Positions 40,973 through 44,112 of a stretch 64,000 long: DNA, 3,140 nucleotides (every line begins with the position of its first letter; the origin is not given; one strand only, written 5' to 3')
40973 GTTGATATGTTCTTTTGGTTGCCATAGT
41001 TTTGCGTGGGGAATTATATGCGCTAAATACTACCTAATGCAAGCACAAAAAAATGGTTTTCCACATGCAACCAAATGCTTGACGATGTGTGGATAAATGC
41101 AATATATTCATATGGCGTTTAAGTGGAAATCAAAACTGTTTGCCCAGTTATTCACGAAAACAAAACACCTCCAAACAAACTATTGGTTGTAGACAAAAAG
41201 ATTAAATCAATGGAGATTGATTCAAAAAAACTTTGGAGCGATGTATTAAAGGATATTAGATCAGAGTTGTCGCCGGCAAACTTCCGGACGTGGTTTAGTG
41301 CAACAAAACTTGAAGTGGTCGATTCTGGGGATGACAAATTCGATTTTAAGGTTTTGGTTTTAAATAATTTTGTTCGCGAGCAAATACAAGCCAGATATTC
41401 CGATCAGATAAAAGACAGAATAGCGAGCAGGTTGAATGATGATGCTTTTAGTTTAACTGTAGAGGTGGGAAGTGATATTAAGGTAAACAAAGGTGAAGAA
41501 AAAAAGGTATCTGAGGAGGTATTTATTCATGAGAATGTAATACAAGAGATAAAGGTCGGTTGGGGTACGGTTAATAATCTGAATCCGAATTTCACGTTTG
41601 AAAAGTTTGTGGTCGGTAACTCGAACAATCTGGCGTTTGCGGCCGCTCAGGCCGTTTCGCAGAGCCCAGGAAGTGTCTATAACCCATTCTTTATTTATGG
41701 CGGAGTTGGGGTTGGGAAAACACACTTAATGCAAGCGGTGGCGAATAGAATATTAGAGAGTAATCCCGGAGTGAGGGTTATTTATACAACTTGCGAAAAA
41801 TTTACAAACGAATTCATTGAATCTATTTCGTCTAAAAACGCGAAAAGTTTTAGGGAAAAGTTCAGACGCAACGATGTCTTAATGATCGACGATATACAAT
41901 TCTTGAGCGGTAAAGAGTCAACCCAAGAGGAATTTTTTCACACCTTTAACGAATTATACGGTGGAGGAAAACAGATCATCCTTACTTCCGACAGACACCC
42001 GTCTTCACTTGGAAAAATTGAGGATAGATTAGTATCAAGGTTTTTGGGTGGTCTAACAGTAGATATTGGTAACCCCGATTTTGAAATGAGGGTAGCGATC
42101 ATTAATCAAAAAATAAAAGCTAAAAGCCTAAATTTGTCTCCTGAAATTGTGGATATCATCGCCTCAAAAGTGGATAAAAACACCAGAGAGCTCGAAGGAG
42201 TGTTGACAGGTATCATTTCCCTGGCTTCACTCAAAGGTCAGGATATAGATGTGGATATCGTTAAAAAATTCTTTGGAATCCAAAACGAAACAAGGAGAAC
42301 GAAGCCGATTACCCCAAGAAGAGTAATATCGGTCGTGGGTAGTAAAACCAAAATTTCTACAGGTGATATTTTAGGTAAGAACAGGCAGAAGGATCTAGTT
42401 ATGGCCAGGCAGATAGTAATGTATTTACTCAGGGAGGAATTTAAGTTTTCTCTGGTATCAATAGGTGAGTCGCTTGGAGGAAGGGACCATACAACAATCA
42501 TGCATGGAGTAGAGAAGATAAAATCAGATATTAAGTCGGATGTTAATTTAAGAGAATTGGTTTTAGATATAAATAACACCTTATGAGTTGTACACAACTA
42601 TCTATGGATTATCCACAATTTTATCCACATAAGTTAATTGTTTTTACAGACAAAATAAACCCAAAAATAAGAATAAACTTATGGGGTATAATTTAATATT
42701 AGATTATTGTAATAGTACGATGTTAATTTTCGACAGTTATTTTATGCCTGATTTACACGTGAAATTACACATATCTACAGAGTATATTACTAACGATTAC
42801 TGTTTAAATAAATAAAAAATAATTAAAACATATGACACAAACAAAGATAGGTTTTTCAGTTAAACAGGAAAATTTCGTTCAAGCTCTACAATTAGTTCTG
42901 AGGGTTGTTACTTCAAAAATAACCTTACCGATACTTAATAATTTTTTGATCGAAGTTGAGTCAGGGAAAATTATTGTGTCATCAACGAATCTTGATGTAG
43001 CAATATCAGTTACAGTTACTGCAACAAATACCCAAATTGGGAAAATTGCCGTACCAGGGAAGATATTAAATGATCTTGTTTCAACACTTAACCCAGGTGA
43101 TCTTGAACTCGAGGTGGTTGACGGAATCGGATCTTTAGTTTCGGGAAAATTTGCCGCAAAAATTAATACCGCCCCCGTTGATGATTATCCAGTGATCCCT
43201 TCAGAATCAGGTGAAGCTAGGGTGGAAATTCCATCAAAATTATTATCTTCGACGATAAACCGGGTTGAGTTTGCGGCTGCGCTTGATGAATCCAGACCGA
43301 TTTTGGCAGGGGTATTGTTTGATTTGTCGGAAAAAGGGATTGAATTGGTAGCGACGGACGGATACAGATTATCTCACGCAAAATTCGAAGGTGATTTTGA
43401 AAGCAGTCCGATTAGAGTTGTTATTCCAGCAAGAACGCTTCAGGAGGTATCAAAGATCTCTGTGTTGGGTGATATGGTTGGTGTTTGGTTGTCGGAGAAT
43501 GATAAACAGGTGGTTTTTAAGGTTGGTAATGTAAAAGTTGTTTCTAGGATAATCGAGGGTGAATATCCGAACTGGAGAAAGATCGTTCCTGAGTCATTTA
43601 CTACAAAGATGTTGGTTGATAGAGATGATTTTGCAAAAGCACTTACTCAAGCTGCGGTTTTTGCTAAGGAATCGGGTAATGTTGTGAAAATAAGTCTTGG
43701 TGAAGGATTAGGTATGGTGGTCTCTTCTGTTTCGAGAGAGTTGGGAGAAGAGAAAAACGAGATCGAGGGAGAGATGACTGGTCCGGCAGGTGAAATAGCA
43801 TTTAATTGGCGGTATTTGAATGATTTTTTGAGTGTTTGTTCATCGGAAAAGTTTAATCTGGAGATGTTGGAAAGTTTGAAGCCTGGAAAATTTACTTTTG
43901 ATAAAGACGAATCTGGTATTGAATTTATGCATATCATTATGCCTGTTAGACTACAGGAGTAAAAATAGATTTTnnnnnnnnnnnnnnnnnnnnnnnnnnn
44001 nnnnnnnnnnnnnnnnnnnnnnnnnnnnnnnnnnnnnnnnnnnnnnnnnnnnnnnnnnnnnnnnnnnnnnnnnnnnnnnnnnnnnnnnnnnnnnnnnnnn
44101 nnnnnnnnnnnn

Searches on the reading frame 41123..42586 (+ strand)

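Call 7: search_protein_families(library=pfam, max_evalue=0.01, proteins=[window:41123-42586:+])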
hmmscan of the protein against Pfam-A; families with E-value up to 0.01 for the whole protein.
window:41123-42586:+ (487 aa): 14 families
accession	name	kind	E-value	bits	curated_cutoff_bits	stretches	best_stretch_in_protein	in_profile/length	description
PF00308.24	Bac_DnaA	-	2.8e-68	229.6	23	1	153-314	1-162/162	Bacterial DnaA ATPAse domain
PF08299.17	Bac_DnaA_C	-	1.1e-22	80.2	31.5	1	399-466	2-69/69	Bacterial dnaA protein helix-turn-helix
PF11638.13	DnaA_N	-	2.4e-12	46.8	24.6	1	36-100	2-63/65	DnaA N-terminal domain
PF01695.23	IstB_IS21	-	3e-09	37.2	24.1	1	191-291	97-194/238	IstB-like ATP binding protein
PF00004.35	AAA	-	1.4e-08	35.7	21.2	1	191-271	3-84/131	ATPase family associated with various cellular activities (AAA)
PF01637.24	ATPase_2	-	5.2e-06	26.9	33.2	1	186-291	20-118/225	ATPase domain predominantly from Archaea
PF13173.12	AAA_14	-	9.1e-06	26.1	27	1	188-306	4-114/129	AAA domain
PF13191.12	AAA_16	-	1.7e-05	25.8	32.6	1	184-277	24-122/167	AAA ATPase domain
PF13401.12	AAA_22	-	4.5e-05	24.2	27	0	190-228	9-45/130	AAA domain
PF01443.25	Viral_helicase1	-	0.00035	20.9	21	0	193-261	5-71/228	Viral superfamily 1 RNA helicase core domain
PF00910.28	RNA_helicase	-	0.00092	20.1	21.5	1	190-266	2-66/105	RNA helicase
PF03266.21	NTPase_1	-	0.0018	18.6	23.9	0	189-222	2-35/168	NTPase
PF12775.13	AAA_7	-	0.0059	16.6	25.8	0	155-259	5-110/181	P-loop containing dynein motor region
PF08724.16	Rep_N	-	0.0083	16.4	27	0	36-144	53-156/186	Rep protein catalytic domain like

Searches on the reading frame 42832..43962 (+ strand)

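Call 7: search_protein_families(library=pfam, max_evalue=0.01, proteins=[window:42832-43962:+])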
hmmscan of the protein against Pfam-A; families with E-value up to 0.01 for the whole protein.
window:42832-43962:+ (376 aa): 3 families
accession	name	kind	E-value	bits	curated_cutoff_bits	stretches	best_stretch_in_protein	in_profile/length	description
PF02767.21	DNA_pol3_beta_2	-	2.9e-31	108.6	27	1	132-247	1-116/116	DNA polymerase III beta subunit, central domain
PF00712.24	DNA_pol3_beta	-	4.3e-27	95.1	24.4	2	8-123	3-120/120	DNA polymerase III beta subunit, N-terminal domain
PF02768.20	DNA_pol3_beta_3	-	1.5e-17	63.9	27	1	249-373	1-121/121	DNA polymerase III beta subunit, C-terminal domain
